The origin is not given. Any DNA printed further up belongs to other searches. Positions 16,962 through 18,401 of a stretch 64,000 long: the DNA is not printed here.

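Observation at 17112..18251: Radical SAM enzyme with an unexplained ~120-residue N-terminal domain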

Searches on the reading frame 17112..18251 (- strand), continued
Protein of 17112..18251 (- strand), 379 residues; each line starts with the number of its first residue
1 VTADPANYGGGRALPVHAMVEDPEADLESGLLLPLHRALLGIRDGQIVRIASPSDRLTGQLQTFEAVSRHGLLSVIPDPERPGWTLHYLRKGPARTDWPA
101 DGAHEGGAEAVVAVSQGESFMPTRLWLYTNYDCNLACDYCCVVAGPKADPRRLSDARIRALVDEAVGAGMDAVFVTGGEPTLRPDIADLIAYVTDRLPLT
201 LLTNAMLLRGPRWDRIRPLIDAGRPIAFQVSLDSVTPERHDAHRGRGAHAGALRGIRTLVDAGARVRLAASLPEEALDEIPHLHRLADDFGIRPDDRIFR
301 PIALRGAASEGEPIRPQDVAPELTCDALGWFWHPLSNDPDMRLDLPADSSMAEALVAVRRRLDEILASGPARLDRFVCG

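Call 21: predict_structure(alignment_id=A1)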
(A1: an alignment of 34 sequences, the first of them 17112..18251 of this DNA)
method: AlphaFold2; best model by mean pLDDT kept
length: 379 residues; sequences in the alignment: 34
mean_pLDDT: 79.5   pTM: 0.77
mean pLDDT of the five models: 79.5, 75.0, 75.0, 71.3, 69.8
residues with pLDDT >= 90: 142; 70-90: 143; 50-70: 62; < 50: 32
segments of 3 or more residues with pLDDT < 50: 101-115, 134-136, 143-148
pLDDT, mean of each block of 10 residues (from residue 1): 58 80 88 94 89 93 89 90 93 73 36 54 85 50 46 86 97 78 80 96 74 87 93 86 83 91 91 80 95 90 68 70 85 61 88 92 73 58
secondary structure, 60 per line:
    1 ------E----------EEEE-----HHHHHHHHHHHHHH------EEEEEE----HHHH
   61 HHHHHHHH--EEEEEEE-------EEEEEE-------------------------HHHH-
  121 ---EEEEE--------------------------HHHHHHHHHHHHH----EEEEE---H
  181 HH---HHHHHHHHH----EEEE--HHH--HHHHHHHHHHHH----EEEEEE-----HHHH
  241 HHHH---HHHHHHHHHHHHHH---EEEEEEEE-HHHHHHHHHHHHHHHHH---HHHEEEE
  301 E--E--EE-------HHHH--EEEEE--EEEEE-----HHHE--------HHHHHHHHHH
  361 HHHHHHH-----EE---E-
elements in order: E18-21 H27-40 E47-52 H57-68 E71-77 E85-90 H116-119 E124-128 H155-167 E172-176 H186-194 E199-202 H210-221 E226-231 H237-244 H248-261 E265-272 H274-290 E297-301 H316-319 E322-326 E329-333 H351-367
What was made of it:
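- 17889..17957 (-): Variable linker with low model confidence (residues 99-121). pLDDT below 50 for residues 101-115 (call 21).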

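Call 27: fold_search(model_id=the predicted structure, library=pdb)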
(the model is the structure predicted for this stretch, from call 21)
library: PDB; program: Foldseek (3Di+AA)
matches with E <= 10: 1467; with E <= 0.001: 81
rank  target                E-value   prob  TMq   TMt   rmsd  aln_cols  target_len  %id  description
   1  7vob                  1.6e-10  1.00  0.43  0.50   7.2       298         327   22  The crystal structure of a Radical SAM Enzyme BlsE involved in the Biosynthesis of Blasticidin S (released 2022-05-04)
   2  6efn                  7.4e-10  1.00  0.48  0.48   6.4       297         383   16  Structure of a RiPP maturase, SkfB (released 2018-10-24)
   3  5v1q_A                2.6e-08  1.00  0.39  0.34   2.8       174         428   20  Crystal structure of Streptococcus suis SuiB (released 2017-08-30)
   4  5v1s_A                4.3e-08  1.00  0.39  0.35   2.9       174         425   19  Crystal structure of Streptococcus suis SuiB bound to S-adenosylmethionine (released 2017-08-30)
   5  6c8v                  8.3e-08  1.00  0.35  0.42  11.1       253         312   17  X-ray structure of PqqE from Methylobacterium extorquens (released 2018-02-14)
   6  5v1t_A                9.4e-08  1.00  0.39  0.34   2.7       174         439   20  Crystal structure of Streptococcus suis SuiB bound to precursor peptide SuiA (released 2017-08-30)
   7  2fb2_B                9.4e-08  1.00  0.40  0.46   3.1       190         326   22  Structure of the MoaA Arg17/266/268/Ala triple mutant (released 2006-05-09)
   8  5v1q_B                1.2e-07  1.00  0.39  0.34   2.6       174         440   20  Crystal structure of Streptococcus suis SuiB (released 2017-08-30)
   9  2fb2_A                2.6e-07  1.00  0.40  0.45   3.2       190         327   23  Structure of the MoaA Arg17/266/268/Ala triple mutant (released 2006-05-09)
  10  1tv7_B                4.5e-07  1.00  0.39  0.44   3.7       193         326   23  Structure of the S-adenosylmethionine dependent Enzyme MoaA (released 2004-08-31)
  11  5v1s_B                5.1e-07  1.00  0.37  0.33   4.0       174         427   20  Crystal structure of Streptococcus suis SuiB bound to S-adenosylmethionine (released 2017-08-30)
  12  1tv7_A                7.3e-07  1.00  0.44  0.50   6.9       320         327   16  Structure of the S-adenosylmethionine dependent Enzyme MoaA (released 2004-08-31)
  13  9dfn                  8.8e-07  1.00  0.37  0.48   3.1       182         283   18  X-ray crystal structure of the second viperin-like enzyme from Trichoderma virens with bound CTP and SAM (released 2025-02-19)
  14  8wm2_A                1.1e-06  1.00  0.41  0.49   6.7       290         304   17  Crystal structure of AbmM (released 2024-10-09)
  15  9dgw_A                1.2e-06  1.00  0.41  0.53   7.7       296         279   16  X-ray crystal structure of the Viperin-like enzyme from T. virens with bound CTP and SAM (released 2025-02-12)
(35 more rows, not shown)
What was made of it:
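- On Radical SAM superfamily (PF04055): The model has alternating beta/alpha elements and matches BlsE, MoaA and viperin cores (calls 21, 27).
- Peptide maturases (SkfB, SuiB, PqqE) score about as well as the sugar enzymes in fold searches (call 27).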

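Call 36: search_dna_similar(query=window:17112-18251:-, collection=plasmids, mode=protein, max_evalue=1e-8, max_rows=25)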
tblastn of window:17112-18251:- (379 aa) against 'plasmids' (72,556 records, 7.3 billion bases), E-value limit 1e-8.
Records with a match: 4; places in all: 4; records where one place covers at least 80% of the query: 0.
Best place of each record, by identity: <60% 4.
By first word of the organism name: Mycolicibacterium 1; Miltoncostaea 1; Rhodococcus 1; Tsukamurella 1.
By predicted mobility (MOB-suite, as given by PLSDB): non-mobilizable 4.
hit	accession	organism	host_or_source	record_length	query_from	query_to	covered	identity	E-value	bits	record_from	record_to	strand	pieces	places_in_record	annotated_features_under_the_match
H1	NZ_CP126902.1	Mycolicibacterium vanbaalenii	cell culture,soil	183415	124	378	67%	42.0%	8e-37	149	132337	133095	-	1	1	radical SAM protein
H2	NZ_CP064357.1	Miltoncostaea oceani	pure culture,marine sediment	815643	124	336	56%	39.8%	9e-19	96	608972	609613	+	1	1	radical SAM protein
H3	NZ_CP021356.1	Rhodococcus oxybenzonivorans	river sediment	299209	147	343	52%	39.1%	2e-13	79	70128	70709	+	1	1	helix-turn-helix domain-containing protein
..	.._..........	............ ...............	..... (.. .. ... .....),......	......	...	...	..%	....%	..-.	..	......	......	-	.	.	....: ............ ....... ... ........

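Call 37: get_annotated_region(hit=H1, flank=7000)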
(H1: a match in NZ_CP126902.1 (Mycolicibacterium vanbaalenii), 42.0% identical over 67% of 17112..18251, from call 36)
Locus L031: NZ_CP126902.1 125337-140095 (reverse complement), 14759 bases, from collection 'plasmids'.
description: Mycolicibacterium vanbaalenii strain JOB5 plasmid unnamed1, complete sequence
organism: Mycolicibacterium vanbaalenii (NCBI taxid 110539)
taxonomy: Bacteria; Actinomycetota; Actinomycetes; Mycobacteriales; Mycobacteriaceae; Mycolicibacterium; Mycolicibacterium vanbaalenii
host: -; source: cell culture,soil; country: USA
typing (MOB-suite, as given by PLSDB): non-mobilizable; replicon rep_cluster_248
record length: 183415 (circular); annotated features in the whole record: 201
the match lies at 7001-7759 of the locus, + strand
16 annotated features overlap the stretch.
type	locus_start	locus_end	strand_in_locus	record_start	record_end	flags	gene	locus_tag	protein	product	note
CDS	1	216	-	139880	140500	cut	-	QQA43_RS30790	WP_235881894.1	TetR/AcrR family transcriptional regulator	GO:0006355 - regulation of DNA-templated transcription [Evidence IEA]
CDS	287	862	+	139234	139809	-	-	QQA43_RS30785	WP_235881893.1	carboxymuconolactone decarboxylase family protein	-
CDS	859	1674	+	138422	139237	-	-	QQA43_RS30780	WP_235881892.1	deiodinase-like protein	-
CDS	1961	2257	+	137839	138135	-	-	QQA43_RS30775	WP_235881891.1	glutaredoxin domain-containing protein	-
CDS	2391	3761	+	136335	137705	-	-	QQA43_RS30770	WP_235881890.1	MFS transporter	GO:0055085 - transmembrane transport [Evidence IEA]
CDS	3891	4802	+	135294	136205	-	-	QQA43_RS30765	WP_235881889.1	hypothetical protein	-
CDS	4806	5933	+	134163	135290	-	-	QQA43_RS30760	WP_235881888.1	acyl-CoA dehydrogenase family protein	-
CDS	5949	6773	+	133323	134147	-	-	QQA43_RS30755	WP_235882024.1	PhnD/SsuA/transferrin family substrate-binding protein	-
CDS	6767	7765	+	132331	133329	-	-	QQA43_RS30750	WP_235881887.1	radical SAM protein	-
CDS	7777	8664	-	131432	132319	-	-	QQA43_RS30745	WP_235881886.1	cytochrome c biogenesis protein CcdA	GO:0017004 - cytochrome complex assembly [Evidence IEA]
CDS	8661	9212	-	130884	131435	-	-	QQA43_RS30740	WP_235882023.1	protein disulfide oxidoreductase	-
CDS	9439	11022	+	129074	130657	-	-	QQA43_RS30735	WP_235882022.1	radical SAM protein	-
CDS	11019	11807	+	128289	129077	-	-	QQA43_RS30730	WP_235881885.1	methyltransferase domain-containing protein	-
CDS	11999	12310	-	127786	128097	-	-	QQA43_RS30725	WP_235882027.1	hypothetical protein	-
CDS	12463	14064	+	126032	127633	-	-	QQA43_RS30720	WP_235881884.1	hypothetical protein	-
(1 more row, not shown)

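Call 38: get_annotated_region(hit=H2, flank=7000)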
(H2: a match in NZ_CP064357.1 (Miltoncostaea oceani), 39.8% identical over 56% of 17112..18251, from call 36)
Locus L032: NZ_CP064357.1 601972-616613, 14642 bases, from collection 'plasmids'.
description: Miltoncostaea oceani strain SCSIO 61214 plasmid unnamed1, complete sequence
organism: Miltoncostaea oceani (NCBI taxid 2843216)
taxonomy: Bacteria; Actinomycetota; Thermoleophilia; Miltoncostaeales; Miltoncostaeaceae; Miltoncostaea; Miltoncostaea oceani
host: -; source: pure culture,marine sediment; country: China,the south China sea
typing (MOB-suite, as given by PLSDB): non-mobilizable
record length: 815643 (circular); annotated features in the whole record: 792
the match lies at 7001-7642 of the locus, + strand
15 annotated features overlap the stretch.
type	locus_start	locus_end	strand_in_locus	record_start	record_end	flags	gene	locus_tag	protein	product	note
CDS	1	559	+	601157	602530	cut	-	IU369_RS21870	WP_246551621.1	NAD(P)/FAD-dependent oxidoreductase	-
CDS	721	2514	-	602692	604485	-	selB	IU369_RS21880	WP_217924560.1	selenocysteine-specific translation elongation factor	GO:0001514 - selenocysteine incorporation [Evidence IEA]; GO:0006414 - translational elongation [Evidence IEA]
CDS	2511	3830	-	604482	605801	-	selA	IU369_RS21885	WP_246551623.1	L-seryl-tRNA(Sec) selenium transferase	GO:0016260 - selenocysteine biosynthetic process [Evidence IEA]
CDS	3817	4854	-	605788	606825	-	selD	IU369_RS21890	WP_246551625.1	selenide, water dikinase SelD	GO:0001887 - selenium compound metabolic process [Evidence IEA]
CDS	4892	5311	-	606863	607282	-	-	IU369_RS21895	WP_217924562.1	hypothetical protein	-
CDS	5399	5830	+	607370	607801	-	-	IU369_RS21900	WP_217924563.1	DM13 domain-containing protein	-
CDS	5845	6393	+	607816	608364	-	-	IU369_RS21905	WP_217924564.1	DoxX family membrane protein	-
CDS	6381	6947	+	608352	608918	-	-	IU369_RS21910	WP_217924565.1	carboxymuconolactone decarboxylase family protein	-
CDS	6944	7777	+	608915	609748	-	-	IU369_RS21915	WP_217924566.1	radical SAM protein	-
CDS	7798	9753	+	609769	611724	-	-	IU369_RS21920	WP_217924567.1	glycosyltransferase family 2 protein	-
CDS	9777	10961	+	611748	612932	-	-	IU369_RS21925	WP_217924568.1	DUF2064 domain-containing protein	-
CDS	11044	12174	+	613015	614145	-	-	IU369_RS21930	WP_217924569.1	acyl-CoA dehydrogenase family protein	-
CDS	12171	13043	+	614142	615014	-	-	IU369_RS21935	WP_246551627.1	PhnD/SsuA/transferrin family substrate-binding protein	-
CDS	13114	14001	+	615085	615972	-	-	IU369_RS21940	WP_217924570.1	hypothetical protein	-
CDS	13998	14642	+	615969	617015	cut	-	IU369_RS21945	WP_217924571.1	radical SAM/SPASM domain-containing protein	-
